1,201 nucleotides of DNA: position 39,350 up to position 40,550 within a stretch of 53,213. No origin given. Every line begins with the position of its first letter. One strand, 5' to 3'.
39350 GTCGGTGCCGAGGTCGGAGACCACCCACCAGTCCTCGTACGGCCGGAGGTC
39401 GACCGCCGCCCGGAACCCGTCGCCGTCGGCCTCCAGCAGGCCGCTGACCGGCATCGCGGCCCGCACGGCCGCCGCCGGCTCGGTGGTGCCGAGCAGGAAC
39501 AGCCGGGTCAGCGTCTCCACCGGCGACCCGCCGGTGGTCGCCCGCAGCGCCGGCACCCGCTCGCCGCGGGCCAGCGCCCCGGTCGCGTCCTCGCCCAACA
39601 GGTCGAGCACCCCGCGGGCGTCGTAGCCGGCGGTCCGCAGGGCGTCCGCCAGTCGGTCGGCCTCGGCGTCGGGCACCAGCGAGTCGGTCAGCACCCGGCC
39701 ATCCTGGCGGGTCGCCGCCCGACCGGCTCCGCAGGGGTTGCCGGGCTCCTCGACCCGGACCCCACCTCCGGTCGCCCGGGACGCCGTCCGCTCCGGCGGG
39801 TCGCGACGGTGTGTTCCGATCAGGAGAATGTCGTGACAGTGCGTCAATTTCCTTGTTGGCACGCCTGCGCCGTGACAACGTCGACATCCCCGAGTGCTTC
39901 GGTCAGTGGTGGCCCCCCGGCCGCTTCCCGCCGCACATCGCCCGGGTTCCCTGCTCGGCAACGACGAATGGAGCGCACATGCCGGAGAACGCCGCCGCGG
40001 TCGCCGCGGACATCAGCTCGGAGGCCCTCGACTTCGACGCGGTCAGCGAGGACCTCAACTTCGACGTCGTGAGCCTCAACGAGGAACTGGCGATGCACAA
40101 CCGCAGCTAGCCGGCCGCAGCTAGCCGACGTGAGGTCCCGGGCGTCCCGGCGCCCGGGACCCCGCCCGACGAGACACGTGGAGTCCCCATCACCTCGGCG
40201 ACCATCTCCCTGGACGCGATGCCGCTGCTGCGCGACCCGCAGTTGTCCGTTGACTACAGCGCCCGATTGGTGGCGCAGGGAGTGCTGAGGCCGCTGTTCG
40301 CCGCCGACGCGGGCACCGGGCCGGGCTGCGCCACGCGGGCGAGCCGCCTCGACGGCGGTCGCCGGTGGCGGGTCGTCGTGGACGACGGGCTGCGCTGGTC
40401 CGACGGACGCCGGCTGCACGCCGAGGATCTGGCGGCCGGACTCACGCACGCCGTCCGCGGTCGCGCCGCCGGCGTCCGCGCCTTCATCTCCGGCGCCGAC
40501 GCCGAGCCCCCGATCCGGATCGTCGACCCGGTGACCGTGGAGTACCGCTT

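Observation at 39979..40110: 43-aa candidate precursor with a duplicated L-x-F-D-x-V-S leader motif and a basic C-terminal tail (AMHNRS)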

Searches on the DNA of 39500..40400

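Call 83: search_rna_families(source=window, start=39500, end=40400, threshold=evalue, max_evalue=1)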
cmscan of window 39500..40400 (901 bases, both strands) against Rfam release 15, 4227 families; matches with E-value up to 1: 0.
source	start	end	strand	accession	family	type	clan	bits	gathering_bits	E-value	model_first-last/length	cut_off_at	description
